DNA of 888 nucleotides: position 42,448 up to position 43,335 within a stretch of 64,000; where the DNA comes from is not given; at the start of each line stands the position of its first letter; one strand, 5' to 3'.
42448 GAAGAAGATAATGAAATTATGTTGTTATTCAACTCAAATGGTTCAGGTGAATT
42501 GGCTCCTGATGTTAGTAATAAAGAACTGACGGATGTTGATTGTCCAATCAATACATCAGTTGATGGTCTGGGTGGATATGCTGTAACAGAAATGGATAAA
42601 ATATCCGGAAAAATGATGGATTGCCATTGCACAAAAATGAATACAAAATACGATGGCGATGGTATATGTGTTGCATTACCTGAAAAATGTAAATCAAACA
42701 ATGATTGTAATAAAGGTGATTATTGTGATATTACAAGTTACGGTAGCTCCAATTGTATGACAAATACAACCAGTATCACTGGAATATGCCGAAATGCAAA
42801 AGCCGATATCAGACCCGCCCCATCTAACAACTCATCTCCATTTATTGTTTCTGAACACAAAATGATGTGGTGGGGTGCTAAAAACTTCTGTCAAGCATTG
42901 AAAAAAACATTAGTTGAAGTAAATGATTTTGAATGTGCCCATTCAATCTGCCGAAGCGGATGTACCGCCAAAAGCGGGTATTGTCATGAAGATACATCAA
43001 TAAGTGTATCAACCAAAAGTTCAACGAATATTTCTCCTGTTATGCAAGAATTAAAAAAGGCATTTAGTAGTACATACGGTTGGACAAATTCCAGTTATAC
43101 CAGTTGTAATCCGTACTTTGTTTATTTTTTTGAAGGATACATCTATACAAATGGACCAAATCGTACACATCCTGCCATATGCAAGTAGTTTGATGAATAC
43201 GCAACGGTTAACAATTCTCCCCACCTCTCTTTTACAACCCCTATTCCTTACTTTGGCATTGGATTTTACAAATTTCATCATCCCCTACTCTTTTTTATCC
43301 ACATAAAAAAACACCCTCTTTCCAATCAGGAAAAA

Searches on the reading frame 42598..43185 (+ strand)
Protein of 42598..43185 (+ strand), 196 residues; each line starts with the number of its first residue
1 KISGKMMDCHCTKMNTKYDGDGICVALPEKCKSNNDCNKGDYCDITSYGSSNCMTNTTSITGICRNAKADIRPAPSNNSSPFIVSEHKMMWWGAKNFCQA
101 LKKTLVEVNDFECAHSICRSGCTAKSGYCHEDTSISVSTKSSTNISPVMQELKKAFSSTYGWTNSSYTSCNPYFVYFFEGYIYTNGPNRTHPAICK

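Call 70: search_solved_structures(query=window:42598-43185:+, max_evalue=10)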
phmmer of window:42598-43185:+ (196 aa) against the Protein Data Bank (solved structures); distinct sequences matched with E-value up to 10: 1.
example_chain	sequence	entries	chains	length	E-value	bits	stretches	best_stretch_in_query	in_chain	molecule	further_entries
5cwd_A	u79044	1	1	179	2.1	11.2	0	93-123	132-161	Designed helical repeat protein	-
